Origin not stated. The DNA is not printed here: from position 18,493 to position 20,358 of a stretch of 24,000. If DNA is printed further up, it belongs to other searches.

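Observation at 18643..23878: Near-perfect 1566-bp direct repeat puts one identical N-terminal cassette on two different giant glycosyltransferase genes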

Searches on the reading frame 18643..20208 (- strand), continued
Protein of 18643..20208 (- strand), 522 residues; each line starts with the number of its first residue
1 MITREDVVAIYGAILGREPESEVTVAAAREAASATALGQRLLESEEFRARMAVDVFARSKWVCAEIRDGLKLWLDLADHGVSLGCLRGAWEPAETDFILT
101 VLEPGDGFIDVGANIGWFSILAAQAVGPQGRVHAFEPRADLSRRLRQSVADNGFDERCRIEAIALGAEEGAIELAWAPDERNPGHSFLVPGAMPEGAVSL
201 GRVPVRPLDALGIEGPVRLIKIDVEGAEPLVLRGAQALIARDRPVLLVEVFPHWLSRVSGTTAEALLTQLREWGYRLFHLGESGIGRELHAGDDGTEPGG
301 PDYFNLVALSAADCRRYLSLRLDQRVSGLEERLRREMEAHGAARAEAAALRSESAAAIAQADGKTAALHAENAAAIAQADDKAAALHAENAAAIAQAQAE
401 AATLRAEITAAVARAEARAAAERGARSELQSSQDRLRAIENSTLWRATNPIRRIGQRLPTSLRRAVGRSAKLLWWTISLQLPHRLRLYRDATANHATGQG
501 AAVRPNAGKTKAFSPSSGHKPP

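Call 32: search_protein_families(library=pfam, proteins=[L002:23-2011:+, L002:2139-4343:+, L002:4321-5565:-, L002:4782-6764:+, L002:5244-6719:-, L002:6771-7688:-, L002:8490-9596:-, L002:16676-18628:+, L002:18662-19975:-, L002:19801-21240:-], max_evalue=0.00001)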
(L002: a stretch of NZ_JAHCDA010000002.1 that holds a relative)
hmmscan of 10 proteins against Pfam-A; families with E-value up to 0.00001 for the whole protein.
L002:23-2011:+ (662 aa): 3 families
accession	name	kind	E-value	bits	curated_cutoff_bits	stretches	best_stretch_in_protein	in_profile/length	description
PF00912.28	Transgly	-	1.2e-41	142.5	27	1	1-150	26-174/178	Transglycosylase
PF00905.27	Transpeptidase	-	3.4e-12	46.6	22.1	1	278-504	40-298/299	Penicillin binding protein transpeptidase domain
PF06832.18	BiPBP_C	-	1.7e-11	44.3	26.8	1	574-643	9-76/90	Penicillin-Binding Protein C-terminus Family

L002:2139-4343:+ (734 aa): 3 families
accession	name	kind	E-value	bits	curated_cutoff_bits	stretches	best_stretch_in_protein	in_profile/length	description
PF00593.30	TonB_dep_Rec_b-barrel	-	2.7e-58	199.3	27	1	252-703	3-436/436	TonB dependent receptor-like, beta-barrel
PF07715.20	Plug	-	4.7e-21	75.7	23.9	1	83-179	2-107/107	TonB-dependent Receptor Plug Domain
PF25183.1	OMP_b-brl_4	-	1.1e-10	41.1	30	1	293-486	208-409/838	Outer membrane beta barrel domain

L002:4321-5565:- (414 aa): 0 families

L002:4782-6764:+ (660 aa): 1 family
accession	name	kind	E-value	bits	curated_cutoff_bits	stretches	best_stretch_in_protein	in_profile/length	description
PF07690.21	MFS_1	-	2e-28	99.7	33.4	1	280-589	6-312/347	Major Facilitator Superfamily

L002:5244-6719:- (491 aa): 0 families

L002:6771-7688:- (305 aa): 1 family
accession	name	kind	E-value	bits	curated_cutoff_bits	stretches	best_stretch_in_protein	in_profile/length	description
PF01569.27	PAP2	-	7e-22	78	27.2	1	176-291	3-126/130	PAP2 superfamily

L002:8490-9596:- (368 aa): 0 families

L002:16676-18628:+ (650 aa): 4 families
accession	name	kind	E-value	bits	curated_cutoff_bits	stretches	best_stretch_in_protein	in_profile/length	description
PF08241.18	Methyltransf_11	-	1.2e-13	51.9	21.2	1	511-560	46-95/95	Methyltransferase domain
PF13489.12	Methyltransf_23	-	8e-09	35.9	27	1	514-575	70-131/164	Methyltransferase domain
PF13649.12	Methyltransf_25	-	3.7e-08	34.4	27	1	512-556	51-97/97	Methyltransferase domain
PF08242.18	Methyltransf_12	-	1.1e-06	29.7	30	1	519-558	61-98/98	Methyltransferase domain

L002:18662-19975:- (437 aa): 1 family
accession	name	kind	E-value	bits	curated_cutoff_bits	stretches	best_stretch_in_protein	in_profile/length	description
PF16822.11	ALGX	-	1.2e-23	84.6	26.5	1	154-371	1-215/268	SGNH hydrolase-like domain, acetyltransferase AlgX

L002:19801-21240:- (479 aa): 1 family
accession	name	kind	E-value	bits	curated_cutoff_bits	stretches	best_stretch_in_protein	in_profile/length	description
PF03062.24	MBOAT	-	4.8e-29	102.1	27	1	127-352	62-298/337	MBOAT, membrane-bound O-acyltransferase family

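Call 34: search_solved_structures(query=window:18643-20208:-, max_evalue=0.01, show_alignments=1)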
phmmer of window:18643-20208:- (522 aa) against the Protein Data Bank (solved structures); distinct sequences matched with E-value up to 0.01: 5.
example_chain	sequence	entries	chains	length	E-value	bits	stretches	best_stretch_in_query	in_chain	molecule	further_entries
3lga_A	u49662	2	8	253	8e-06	28.3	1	101-170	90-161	SAM-dependent methyltransferase | SAM-dependent methyltransferase, putative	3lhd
3mb5_A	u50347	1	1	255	8.1e-06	28.2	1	101-170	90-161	SAM-dependent methyltransferase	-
2py6_A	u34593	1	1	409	3.9e-05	26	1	105-251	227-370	Methyltransferase FkbM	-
1o54_A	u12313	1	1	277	0.00044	22.5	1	92-170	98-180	SAM-dependent O-methyltransferase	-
2b25_A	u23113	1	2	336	0.0022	20.2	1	92-141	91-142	hypothetical protein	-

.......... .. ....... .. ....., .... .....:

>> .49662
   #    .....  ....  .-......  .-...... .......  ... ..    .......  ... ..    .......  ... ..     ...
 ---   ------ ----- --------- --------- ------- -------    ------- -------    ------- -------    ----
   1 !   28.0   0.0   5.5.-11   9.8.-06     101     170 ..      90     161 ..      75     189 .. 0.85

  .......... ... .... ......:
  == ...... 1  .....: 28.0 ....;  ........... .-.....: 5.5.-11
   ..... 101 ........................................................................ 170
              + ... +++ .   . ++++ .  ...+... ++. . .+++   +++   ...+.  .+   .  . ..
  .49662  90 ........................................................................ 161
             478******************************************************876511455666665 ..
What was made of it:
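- Tried and rejected: A PDB sequence search gave only weak generic SAM-methyltransferase and FkbM hits (call 34).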

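Call 47: find_encoding_contigs(protein=P0006, flank=8000, max_places=2)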
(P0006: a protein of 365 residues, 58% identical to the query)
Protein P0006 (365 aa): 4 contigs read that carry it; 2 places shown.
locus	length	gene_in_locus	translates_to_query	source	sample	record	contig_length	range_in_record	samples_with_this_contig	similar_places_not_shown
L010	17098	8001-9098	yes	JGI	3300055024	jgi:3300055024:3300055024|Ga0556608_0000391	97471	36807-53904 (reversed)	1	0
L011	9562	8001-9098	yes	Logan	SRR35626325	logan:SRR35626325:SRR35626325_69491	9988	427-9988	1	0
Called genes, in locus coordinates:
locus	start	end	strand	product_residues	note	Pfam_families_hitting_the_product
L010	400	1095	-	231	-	-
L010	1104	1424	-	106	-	-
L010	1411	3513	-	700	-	PF00535:Glycos_transf_2, PF13692:Glyco_trans_1_4 (weak)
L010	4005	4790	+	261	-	-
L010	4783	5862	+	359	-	PF20706:GT4-conflict, PF00534:Glycos_transf_1, PF13692:Glyco_trans_1_4, PF13524:Glyco_trans_1_2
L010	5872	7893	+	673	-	PF13579:Glyco_trans_4_4 (weak), PF13439:Glyco_transf_4 (weak), PF13524:Glyco_trans_1_2 (weak), PF13692:Glyco_trans_1_4, PF00535:Glycos_transf_2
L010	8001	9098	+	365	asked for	PF05050:Methyltransf_21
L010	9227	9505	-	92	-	PF26604:CBU_0592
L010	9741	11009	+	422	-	PF01663:Phosphodiest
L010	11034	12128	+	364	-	PF08032:SpoU_sub_bind (weak), PF00588:SpoU_methylase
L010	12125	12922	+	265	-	PF01557:FAA_hydrolase (weak)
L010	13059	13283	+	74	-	-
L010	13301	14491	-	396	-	PF02771:Acyl-CoA_dh_N (weak), PF08028:Acyl-CoA_dh_2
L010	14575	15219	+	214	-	PF01135:PCMT, PF00398:RrnaAD (faint), PF13649:Methyltransf_25 (weak)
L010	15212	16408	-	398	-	PF02515:CoA_transf_3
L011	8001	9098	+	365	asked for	PF05050:Methyltransf_21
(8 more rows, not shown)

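Call 48: find_encoding_contigs(protein=P0007, flank=8000, max_places=2)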
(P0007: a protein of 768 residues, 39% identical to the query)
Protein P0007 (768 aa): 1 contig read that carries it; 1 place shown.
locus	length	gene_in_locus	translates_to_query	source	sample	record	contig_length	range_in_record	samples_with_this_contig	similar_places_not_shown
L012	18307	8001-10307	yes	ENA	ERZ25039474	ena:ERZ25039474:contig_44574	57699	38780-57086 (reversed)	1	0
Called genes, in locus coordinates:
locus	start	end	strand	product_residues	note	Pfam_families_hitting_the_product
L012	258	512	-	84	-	-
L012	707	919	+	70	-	-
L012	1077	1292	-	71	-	-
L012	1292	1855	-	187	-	PF05685:Uma2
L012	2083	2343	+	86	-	-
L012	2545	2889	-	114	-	-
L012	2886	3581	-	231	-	PF01656:CbiA, PF02374:ArsA_ATPase (weak), PF07015:VirC1, PF09140:MipZ (weak), PF10609:ParA (weak), PF13614:AAA_31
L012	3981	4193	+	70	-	-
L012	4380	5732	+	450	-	PF03428:RP-C, PF11800:RP-C_C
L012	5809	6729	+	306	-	-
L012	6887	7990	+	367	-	-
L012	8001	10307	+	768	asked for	PF05050:Methyltransf_21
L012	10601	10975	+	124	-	PF13692:Glyco_trans_1_4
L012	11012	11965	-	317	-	PF01073:3Beta_HSD, PF01370:Epimerase, PF04321:RmlD_sub_bind, PF13460:NAD_binding_10, PF16363:GDP_Man_Dehyd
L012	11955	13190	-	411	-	PF13439:Glyco_transf_4, PF20706:GT4-conflict, PF00534:Glycos_transf_1, PF13692:Glyco_trans_1_4, PF13524:Glyco_trans_1_2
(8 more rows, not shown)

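Call 54: search_dna_similar(query=window:18643-20208:-, collection=plasmids, mode=protein, max_evalue=1e-20, max_rows=25)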
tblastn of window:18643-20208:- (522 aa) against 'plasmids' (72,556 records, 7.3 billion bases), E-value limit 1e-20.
Records with a match: 8; places in all: 10; records where one place covers at least 80% of the query: 0.
Best place of each record, by identity: <60% 8.
By first word of the organism name: Rhizobium 6; Phyllobacterium 2.
By predicted mobility (MOB-suite, as given by PLSDB): non-mobilizable 8.
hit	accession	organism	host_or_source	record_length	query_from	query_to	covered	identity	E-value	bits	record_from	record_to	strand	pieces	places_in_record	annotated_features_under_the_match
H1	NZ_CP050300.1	Phyllobacterium sp. 628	Oxytropis pumilio,cell culture,root ...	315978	1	277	53%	31.8%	2e-23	112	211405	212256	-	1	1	FkbM family methyltransferase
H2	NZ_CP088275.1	Phyllobacterium sp. T1293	Melilotus albus,Cell culture,root nodule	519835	1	285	55%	30.6%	1e-23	113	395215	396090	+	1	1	FkbM family methyltransferase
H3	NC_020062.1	Rhizobium tropici CIAT 899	Phaseolus vulgaris root nodule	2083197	39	287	48%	33.6%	7e-26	119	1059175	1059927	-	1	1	record has no annotation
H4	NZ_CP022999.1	Rhizobium sp. 11515TR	Cell culture,agricultural soil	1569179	39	287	48%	33.6%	5e-22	108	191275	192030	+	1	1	none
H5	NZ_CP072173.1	Rhizobium sp. AB2/73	Phyla canescens,cell culture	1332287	39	287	48%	33.2%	2e-21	106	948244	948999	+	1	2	record has no annotation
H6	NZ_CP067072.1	Rhizobium sp. AB2/73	Phyla canescens,cell culture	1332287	39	287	48%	33.2%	2e-21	106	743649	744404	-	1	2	record has no annotation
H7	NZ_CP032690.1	Rhizobium sp. CCGE532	Phaseolus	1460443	39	275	45%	34.4%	7e-23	110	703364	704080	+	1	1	record has no annotation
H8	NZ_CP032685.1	Rhizobium sp. CCGE531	Phaseolus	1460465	39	275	45%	34.4%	7e-23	110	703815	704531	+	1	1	record has no annotation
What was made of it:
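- Tried and rejected: Plasmid search: tblastn against plasmids found only distant FkbM genes at 31-34% identity (call 54).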

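Call 66: search_protein_representatives(protein=window:18643-20208:-)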
Query: 522 residues. Proteins with E-value up to 0.001 (for the whole library): 74169; up to 1e-10: 25313; up to 1e-30: 260. The best 150 are listed.
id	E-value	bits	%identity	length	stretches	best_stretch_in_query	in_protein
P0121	1.9e-221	752.7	70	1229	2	1-430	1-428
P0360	4.6e-148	510.7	52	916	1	1-508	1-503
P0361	5.0e-134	464.3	50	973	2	1-430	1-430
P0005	1.5e-125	436.4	64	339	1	1-315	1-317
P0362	9.9e-123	427.1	48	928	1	1-506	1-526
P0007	1.9e-118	413.0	47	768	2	11-419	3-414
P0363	1.6e-107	376.9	43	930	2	1-423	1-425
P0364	1.7e-100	353.7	43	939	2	5-363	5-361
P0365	5.9e-95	335.5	44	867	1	1-504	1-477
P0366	5.1e-91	322.5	41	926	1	13-499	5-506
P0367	5.0e-88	312.6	45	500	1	1-464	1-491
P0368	2.5e-87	310.3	49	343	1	1-334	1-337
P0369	7.1e-87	308.8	51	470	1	1-313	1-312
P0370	3.0e-85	303.5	39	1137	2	7-334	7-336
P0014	3.6e-83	296.6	47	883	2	1-288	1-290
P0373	1.2e-78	281.7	45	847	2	4-171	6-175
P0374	6.1e-78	279.4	46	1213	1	1-331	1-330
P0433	1.9e-46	175.5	35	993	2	69-282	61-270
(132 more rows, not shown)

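Call 67: search_protein_families(library=pfam, proteins=[P0374, P0370, P0361, P0360, P0433, P0373], max_evalue=0.00001)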
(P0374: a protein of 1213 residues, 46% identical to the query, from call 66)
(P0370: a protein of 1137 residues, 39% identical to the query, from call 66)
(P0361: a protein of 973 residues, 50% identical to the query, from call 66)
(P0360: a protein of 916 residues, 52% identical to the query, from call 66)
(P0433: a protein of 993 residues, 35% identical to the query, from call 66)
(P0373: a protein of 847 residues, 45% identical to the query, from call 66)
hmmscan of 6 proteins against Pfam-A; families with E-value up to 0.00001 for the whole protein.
P0374 (1213 aa): 2 families
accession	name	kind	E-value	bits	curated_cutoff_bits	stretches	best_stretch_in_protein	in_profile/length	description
PF05050.19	Methyltransf_21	-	3.7e-22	79.7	22.7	1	112-279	1-173/173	Methyltransferase FkbM domain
PF13692.12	Glyco_trans_1_4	-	4.3e-16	59.9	27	1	1038-1173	3-142/142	Glycosyl transferases group 1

P0370 (1137 aa): 2 families
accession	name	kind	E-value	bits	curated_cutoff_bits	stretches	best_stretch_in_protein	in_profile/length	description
PF05050.19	Methyltransf_21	-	3.3e-20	73.3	22.7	1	112-279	1-173/173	Methyltransferase FkbM domain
PF13692.12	Glyco_trans_1_4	-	2.9e-16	60.5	27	1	951-1087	1-142/142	Glycosyl transferases group 1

P0361 (973 aa): 2 families
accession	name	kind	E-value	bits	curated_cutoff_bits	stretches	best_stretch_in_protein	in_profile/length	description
PF13692.12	Glyco_trans_1_4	-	1.4e-20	74.5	27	1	792-927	3-142/142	Glycosyl transferases group 1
PF05050.19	Methyltransf_21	-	1.8e-17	64.4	22.7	1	112-279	1-173/173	Methyltransferase FkbM domain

P0360 (916 aa): 3 families
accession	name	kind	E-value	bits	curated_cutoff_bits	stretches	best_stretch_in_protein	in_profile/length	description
PF13692.12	Glyco_trans_1_4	-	7e-19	68.9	27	1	731-867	2-142/142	Glycosyl transferases group 1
PF05050.19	Methyltransf_21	-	1.8e-18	67.7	22.7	1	112-279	1-173/173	Methyltransferase FkbM domain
PF05575.17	V_cholerae_RfbT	-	6.7e-08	32.6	27.9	1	108-244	81-217/286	Vibrio cholerae RfbT protein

P0433 (993 aa): 4 families
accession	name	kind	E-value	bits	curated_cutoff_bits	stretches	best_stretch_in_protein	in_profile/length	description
PF05050.19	Methyltransf_21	-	5.3e-46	157.3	22.7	2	102-263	1-171/173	Methyltransferase FkbM domain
PF00535.33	Glycos_transf_2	-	4.3e-21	76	23.3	1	325-427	1-103/168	Glycosyl transferase family 2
PF02475.24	TRM5-TYW2_MTfase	-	2.5e-13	50.8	28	1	746-810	28-92/164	TRM5/TYW2 methyltransferase domain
PF05575.17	V_cholerae_RfbT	-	5.4e-09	36.2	27.9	0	99-256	82-242/286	Vibrio cholerae RfbT protein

P0373 (847 aa): 1 family
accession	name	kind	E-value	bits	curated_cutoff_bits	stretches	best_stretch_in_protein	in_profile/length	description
PF13692.12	Glyco_trans_1_4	-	5.9e-20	72.4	27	1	668-804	2-142/142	Glycosyl transferases group 1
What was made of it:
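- This architecture appears nowhere else among the best matches of an exhaustive search of 1.84 billion representative proteins (calls 66, 67).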
